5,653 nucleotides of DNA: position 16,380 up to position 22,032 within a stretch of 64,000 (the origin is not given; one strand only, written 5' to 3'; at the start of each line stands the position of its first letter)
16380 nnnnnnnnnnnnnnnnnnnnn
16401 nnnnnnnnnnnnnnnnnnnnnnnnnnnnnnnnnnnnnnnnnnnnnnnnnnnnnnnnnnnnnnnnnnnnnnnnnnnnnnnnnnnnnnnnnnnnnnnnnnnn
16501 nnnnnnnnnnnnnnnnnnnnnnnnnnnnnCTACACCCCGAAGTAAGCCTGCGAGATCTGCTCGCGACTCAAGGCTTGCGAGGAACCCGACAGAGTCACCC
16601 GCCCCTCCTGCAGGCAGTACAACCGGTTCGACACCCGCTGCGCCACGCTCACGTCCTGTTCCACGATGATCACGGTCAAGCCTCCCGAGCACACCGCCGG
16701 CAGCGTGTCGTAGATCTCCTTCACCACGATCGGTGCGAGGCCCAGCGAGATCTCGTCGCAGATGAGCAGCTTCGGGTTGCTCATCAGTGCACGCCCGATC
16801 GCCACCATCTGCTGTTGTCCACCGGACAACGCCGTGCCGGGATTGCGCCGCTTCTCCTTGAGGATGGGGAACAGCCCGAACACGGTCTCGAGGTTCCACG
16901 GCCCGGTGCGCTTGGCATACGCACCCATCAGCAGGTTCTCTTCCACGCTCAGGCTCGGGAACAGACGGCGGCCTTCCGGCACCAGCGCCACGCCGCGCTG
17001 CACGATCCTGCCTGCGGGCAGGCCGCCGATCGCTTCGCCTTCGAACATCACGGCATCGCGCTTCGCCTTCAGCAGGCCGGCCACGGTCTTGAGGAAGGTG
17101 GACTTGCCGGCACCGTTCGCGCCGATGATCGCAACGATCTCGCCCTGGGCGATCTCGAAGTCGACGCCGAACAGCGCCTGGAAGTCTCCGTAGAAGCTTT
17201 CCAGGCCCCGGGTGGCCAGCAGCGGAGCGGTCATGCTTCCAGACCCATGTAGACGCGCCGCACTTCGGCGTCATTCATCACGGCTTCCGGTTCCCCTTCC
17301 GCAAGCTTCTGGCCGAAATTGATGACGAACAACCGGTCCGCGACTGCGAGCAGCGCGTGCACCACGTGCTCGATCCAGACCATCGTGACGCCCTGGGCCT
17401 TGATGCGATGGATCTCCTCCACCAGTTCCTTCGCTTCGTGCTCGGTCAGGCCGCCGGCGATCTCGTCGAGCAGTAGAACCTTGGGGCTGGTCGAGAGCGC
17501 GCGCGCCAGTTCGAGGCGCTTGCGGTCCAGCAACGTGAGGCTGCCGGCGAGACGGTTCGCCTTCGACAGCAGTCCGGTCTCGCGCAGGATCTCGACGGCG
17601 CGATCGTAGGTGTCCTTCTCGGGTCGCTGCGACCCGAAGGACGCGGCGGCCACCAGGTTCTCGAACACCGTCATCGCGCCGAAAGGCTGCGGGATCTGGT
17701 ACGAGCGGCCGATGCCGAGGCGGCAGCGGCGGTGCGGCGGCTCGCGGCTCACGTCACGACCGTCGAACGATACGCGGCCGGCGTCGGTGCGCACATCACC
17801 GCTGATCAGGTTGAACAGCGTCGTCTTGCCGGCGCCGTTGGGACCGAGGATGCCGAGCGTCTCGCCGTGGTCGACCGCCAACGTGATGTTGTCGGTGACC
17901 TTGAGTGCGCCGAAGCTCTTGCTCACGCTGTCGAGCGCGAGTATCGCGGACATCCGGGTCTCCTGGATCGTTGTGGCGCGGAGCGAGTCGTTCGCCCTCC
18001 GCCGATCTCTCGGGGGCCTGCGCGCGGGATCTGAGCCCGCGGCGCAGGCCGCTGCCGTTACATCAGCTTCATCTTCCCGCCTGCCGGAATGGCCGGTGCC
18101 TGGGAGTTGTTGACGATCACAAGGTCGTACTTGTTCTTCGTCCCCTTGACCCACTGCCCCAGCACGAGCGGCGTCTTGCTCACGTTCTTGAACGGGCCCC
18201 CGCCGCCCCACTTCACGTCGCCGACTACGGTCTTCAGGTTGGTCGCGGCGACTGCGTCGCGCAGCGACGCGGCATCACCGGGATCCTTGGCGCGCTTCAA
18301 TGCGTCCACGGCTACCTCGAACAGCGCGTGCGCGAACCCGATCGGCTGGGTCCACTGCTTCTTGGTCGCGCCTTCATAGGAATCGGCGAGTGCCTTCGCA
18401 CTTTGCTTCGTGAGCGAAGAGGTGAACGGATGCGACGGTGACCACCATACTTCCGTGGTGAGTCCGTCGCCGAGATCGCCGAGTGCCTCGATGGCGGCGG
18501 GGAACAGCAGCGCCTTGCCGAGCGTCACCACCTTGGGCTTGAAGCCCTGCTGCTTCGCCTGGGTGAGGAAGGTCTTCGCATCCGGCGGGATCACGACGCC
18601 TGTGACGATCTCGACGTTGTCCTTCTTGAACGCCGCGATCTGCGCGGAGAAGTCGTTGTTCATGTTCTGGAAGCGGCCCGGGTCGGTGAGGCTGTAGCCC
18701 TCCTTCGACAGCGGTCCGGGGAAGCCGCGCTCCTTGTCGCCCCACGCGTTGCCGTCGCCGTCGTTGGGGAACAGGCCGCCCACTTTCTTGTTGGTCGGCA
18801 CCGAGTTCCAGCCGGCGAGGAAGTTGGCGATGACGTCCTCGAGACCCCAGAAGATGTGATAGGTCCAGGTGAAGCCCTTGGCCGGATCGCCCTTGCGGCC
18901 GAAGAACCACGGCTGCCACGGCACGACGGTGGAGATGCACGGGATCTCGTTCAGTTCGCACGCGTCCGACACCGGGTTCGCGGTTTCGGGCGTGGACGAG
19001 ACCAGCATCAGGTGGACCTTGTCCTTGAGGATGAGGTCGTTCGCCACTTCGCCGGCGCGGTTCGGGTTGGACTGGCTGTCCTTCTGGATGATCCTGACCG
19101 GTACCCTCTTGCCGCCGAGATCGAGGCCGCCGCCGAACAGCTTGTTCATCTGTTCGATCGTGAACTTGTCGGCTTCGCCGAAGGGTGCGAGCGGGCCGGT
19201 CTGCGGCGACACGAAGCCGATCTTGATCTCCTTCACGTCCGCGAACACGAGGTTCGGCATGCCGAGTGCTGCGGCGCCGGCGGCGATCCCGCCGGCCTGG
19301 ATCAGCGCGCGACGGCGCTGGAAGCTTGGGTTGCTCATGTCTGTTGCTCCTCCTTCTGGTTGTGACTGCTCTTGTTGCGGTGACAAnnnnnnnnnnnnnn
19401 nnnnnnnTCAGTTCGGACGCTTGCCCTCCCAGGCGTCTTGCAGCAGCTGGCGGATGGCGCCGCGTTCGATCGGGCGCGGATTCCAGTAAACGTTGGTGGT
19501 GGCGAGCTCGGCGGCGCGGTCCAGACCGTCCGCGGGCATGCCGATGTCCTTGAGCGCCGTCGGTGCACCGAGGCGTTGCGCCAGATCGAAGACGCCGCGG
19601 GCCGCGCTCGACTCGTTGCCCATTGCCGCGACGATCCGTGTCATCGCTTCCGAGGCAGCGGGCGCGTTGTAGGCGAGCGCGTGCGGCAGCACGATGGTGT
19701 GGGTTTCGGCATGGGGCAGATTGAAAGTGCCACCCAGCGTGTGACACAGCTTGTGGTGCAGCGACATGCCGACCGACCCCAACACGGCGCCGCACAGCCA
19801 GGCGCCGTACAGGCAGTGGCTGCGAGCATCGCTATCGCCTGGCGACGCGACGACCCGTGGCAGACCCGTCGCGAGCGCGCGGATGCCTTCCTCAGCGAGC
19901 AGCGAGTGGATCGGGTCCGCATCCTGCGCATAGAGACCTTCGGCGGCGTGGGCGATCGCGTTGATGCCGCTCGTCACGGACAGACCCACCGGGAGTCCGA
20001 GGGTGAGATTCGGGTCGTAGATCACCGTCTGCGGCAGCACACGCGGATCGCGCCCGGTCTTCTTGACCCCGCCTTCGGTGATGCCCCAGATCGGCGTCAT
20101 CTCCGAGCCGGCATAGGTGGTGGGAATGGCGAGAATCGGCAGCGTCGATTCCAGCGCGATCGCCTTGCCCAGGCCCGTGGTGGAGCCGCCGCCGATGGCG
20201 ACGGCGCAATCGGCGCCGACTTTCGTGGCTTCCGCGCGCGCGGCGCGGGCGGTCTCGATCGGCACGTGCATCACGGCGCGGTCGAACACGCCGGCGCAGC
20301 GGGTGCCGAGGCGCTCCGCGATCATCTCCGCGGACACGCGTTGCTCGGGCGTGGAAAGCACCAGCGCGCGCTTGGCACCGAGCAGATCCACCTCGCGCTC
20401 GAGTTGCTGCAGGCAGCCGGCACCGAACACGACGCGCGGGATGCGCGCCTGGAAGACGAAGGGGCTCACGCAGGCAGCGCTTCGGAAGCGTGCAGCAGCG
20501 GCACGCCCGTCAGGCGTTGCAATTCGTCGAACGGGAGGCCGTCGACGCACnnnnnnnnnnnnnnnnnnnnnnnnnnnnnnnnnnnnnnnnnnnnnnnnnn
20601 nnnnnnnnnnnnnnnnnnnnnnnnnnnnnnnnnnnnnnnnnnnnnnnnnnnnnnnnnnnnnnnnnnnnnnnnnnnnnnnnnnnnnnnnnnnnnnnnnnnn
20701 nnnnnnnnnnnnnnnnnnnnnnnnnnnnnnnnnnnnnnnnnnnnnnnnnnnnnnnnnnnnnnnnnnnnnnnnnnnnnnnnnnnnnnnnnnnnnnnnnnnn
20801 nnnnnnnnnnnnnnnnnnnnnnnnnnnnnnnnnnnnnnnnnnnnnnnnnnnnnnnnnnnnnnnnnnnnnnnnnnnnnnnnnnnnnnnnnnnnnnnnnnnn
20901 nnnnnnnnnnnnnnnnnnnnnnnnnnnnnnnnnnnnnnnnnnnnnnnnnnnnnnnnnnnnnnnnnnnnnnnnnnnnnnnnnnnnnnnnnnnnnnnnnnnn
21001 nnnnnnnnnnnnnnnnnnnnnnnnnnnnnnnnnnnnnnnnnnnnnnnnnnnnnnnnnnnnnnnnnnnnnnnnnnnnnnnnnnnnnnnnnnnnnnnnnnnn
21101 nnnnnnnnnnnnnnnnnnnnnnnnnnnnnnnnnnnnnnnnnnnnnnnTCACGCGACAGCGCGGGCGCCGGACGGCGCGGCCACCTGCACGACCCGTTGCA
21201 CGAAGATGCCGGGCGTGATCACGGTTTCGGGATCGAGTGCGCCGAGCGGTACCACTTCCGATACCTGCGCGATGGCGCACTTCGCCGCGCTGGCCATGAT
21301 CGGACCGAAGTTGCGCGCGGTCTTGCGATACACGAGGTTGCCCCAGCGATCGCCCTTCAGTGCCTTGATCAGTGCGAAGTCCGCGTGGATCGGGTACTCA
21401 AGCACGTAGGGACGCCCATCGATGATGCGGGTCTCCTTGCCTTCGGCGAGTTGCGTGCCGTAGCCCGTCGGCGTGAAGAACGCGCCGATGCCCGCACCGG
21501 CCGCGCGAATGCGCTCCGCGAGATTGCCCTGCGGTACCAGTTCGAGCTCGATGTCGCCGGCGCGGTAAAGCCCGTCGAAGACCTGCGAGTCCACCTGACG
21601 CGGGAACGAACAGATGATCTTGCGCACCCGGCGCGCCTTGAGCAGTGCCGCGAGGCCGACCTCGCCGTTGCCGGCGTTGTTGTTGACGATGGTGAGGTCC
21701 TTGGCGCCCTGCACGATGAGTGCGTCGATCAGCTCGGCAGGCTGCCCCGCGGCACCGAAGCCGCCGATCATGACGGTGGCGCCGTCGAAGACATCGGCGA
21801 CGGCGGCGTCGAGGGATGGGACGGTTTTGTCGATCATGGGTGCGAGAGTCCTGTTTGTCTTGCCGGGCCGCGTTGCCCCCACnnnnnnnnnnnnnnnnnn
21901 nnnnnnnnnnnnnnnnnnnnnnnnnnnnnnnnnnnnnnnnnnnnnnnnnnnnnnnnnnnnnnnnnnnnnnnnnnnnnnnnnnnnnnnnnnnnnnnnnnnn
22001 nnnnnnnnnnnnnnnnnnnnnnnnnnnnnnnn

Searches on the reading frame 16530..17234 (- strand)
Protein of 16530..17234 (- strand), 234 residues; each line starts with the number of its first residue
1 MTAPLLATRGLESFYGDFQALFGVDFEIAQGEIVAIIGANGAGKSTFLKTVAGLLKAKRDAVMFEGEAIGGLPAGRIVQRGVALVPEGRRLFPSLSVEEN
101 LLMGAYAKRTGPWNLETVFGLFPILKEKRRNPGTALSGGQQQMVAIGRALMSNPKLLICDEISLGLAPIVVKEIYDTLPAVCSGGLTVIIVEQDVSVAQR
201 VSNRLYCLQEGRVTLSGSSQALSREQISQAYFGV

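Call 9: search_protein_families(library=ncbifam, proteins=[window:16530-17234:-], max_evalue=0.00001)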
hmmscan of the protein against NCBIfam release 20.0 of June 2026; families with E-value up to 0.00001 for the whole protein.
window:16530-17234:- (234 aa): 181 families (the best 25 are shown)
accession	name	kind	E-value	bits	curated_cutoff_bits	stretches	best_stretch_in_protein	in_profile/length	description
NF008626.0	PRK11614.1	equivalog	3.7e-64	216.4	441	1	5-233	5-236/237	high-affinity branched-chain amino acid ABC transporter ATP-binding protein LivF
TIGR03410.1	urea_trans_UrtE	equivalog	1.1e-61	208.3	285.8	1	7-229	2-226/230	urea ABC transporter ATP-binding subunit UrtE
TIGR02315.1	ABC_phnC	equivalog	2e-35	122.4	266.1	1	8-231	4-242/243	phosphonate ABC transporter ATP-binding protein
NF011967.0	PRK15439.1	equivalog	2.1e-34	118.8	586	1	3-230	9-235/510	autoinducer 2 ABC transporter ATP-binding protein LsrA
TIGR04406.1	LPS_export_lptB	equivalog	3.1e-33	115.1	240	1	6-233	2-234/239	LPS export ABC transporter ATP-binding protein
TIGR03411.1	urea_trans_UrtD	equivalog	2.8e-32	112.3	304.1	1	5-233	2-241/242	urea ABC transporter ATP-binding protein UrtD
NF007027.0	PRK09493.1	equivalog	1.5e-31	109.6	379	1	13-228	9-229/240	glutamine ABC transporter ATP-binding protein GlnQ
NF008449.1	PRK11300.1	equivalog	1.8e-30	106.1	362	2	1-106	1-106/255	high-affinity branched-chain amino acid ABC transporter ATP-binding protein LivG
TIGR01188.1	drrA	subfamily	4.2e-30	105.1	312.45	1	15-224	3-213/302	daunorubicin resistance ABC transporter, ATP-binding protein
TIGR00972.1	3a0107s01c2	equivalog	8.1e-30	104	343.2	1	7-222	3-230/248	phosphate ABC transporter ATP-binding protein PstB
TIGR03265.1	PhnT2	equivalog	3.5e-29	102.1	457.7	1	6-222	5-222/353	putative 2-aminoethylphosphonate ABC transporter ATP-binding protein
TIGR02142.1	modC_ABC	equivalog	3.5e-29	102.1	285.05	1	15-226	9-223/353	molybdenum ABC transporter ATP-binding protein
NF008338.0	PRK11124.1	equivalog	7.6e-29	100.9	369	1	9-228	6-234/242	arginine ABC transporter ATP-binding protein ArtP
NF041861.1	YtfR_transport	equivalog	4.6e-28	97.9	850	2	5-111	1-107/492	galactofuranose ABC transporter, ATP-binding protein YtfR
TIGR02673.1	FtsE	equivalog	6.2e-28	97.9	264.85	1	13-212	10-214/214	cell division ATP-binding protein FtsE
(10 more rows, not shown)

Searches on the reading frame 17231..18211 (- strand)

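Call 9: search_protein_families(library=ncbifam, proteins=[window:17231-18211:-], max_evalue=0.00001)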
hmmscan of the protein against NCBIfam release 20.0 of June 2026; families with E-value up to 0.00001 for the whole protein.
window:17231-18211:- (326 aa): 176 families (the best 25 are shown)
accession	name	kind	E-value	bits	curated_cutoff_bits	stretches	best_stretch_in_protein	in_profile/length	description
TIGR04406.1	LPS_export_lptB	equivalog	3.2e-50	170.7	240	1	91-323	2-234/239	LPS export ABC transporter ATP-binding protein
NF008449.1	PRK11300.1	equivalog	3.5e-50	170.6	362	1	89-323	4-253/255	high-affinity branched-chain amino acid ABC transporter ATP-binding protein LivG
TIGR03411.1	urea_trans_UrtD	equivalog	4.1e-47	160.9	304.1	1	90-323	2-241/242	urea ABC transporter ATP-binding protein UrtD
NF008144.0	PRK10895.1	equivalog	2.3e-44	151.7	381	1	89-324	2-237/241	LPS export ABC transporter ATP-binding protein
NF047930.1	ABC_ATP_B6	equivalog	2.2e-38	132.1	670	1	90-313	2-225/510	putative B6 ABC transporter ATP-binding protein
NF006987.0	PRK09452.1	equivalog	7.4e-37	126.9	482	1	79-314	6-238/378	spermidine/putrescine ABC transporter ATP-binding protein PotA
TIGR03864.1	PQQ_ABC_ATP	hypoth_equivalog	3e-36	125.1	302.25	1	91-320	2-228/236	ABC transporter, ATP-binding subunit, PQQ-dependent alcohol dehydrogenase system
TIGR03410.1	urea_trans_UrtE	equivalog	1.2e-35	123.1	285.8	1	91-319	1-226/230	urea ABC transporter ATP-binding subunit UrtE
TIGR03265.1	PhnT2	equivalog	2.4e-35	122.4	457.7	1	88-315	2-226/353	putative 2-aminoethylphosphonate ABC transporter ATP-binding protein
TIGR01188.1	drrA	subfamily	2.6e-34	118.9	312.45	1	98-312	1-212/302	daunorubicin resistance ABC transporter, ATP-binding protein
NF043075.1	MMSYN1_0197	equivalog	4.5e-33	114.6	550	1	90-318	2-227/341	spermidine/putrescine ABC transporter ATP-binding protein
NF011967.0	PRK15439.1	equivalog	5.6e-33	114.1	586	1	83-307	4-223/510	autoinducer 2 ABC transporter ATP-binding protein LsrA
NF041861.1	YtfR_transport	equivalog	6.4e-33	113.9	850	1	90-308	1-221/492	galactofuranose ABC transporter, ATP-binding protein YtfR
NF010059.0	PRK13536.1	equivalog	1.5e-32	112.7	549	1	73-314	26-264/342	nodulation factor ABC transporter ATP-binding protein NodI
NF010060.0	PRK13537.1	equivalog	2.1e-32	112.2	521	1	84-313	9-235/314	nodulation factor ABC transporter ATP-binding protein NodI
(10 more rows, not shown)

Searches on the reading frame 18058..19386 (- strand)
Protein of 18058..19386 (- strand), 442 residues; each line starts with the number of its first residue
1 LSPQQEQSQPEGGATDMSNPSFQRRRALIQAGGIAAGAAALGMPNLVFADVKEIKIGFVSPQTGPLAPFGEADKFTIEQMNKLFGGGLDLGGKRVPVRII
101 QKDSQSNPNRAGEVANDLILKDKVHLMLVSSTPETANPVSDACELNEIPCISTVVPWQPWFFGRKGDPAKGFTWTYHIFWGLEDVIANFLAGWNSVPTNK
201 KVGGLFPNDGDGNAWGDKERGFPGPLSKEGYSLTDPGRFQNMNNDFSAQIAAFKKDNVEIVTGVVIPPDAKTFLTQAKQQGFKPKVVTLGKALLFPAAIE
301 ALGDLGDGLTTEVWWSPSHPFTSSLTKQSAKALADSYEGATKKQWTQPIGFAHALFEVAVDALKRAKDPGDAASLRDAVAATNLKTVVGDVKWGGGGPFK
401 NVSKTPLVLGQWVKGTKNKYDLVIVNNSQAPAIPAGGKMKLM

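Call 9: search_protein_families(library=ncbifam, proteins=[window:18058-19386:-], max_evalue=0.00001)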
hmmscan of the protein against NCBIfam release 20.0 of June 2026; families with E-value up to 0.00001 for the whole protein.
window:18058-19386:- (442 aa): 1 family
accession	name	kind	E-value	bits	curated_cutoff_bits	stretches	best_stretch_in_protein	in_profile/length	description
NF011933.0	PRK15404.1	subfamily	1.7e-12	47.1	477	0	34-147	9-117/370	high-affinity branched-chain amino acid ABC transporter substrate-binding protein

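Call 81: search_solved_structures(query=window:18058-19386:-, max_evalue=0.00001)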
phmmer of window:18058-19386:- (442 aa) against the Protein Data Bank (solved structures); distinct sequences matched with E-value up to 0.00001: 0.

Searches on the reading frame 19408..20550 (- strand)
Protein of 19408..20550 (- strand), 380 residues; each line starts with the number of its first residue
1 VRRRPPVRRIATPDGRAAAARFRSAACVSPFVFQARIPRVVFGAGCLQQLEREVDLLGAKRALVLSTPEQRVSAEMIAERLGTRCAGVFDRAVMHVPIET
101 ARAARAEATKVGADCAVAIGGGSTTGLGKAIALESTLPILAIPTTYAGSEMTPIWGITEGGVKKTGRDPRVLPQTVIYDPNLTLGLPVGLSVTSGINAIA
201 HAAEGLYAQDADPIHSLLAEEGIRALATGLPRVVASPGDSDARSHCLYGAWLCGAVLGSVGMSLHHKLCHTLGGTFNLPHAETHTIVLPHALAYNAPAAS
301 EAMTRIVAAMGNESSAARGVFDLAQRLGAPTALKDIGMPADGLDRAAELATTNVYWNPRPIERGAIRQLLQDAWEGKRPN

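Call 10: search_protein_families(library=pfam, proteins=[window:19408-20550:-], max_evalue=0.0001)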
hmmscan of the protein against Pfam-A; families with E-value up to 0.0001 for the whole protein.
window:19408-20550:- (380 aa): 3 families
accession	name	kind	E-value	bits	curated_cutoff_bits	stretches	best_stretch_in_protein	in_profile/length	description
PF25137.1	ADH_Fe_C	-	2.7e-43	148.4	27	1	192-374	2-194/194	Fe-containing alcohol dehydrogenase family, C-terminal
PF00465.25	Fe-ADH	-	7.6e-29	100.9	31.3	1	39-180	3-168/168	Iron-containing alcohol dehydrogenase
PF13685.12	Fe-ADH_2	-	3.8e-08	33.9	28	1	42-181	2-143/149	Iron-containing alcohol dehydrogenase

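Call 87: search_solved_structures(query=window:19408-20550:-, max_evalue=1e-40)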
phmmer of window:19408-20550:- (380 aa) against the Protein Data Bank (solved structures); distinct sequences matched with E-value up to 1e-40: 4.
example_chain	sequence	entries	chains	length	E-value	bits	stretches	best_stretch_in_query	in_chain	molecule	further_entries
3jzd_A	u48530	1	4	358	3.4e-158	530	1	29-380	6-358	Iron-containing alcohol dehydrogenase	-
3hl0_A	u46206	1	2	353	2.8e-124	418.4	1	28-379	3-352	Maleylacetate reductase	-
3w5s_A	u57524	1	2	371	5.2e-122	410.9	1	27-379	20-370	Maleylacetate reductase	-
3iv7_A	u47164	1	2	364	2.3e-92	313.4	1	38-379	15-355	Alcohol dehydrogenase IV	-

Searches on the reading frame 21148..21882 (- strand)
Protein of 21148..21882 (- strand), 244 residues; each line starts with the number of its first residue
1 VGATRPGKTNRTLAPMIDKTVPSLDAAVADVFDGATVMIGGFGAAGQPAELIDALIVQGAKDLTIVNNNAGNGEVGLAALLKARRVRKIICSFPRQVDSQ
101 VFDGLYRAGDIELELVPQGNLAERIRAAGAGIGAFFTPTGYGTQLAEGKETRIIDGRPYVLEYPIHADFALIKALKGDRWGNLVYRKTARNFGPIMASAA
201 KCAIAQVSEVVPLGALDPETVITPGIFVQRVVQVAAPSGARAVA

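Call 10: search_protein_families(library=pfam, proteins=[window:21148-21882:-], max_evalue=0.0001)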
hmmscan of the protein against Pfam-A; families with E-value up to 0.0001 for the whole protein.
window:21148-21882:- (244 aa): 1 family
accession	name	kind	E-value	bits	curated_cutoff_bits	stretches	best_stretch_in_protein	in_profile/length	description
PF01144.29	CoA_trans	-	3.9e-71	239.4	23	1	23-233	3-216/217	Coenzyme A transferase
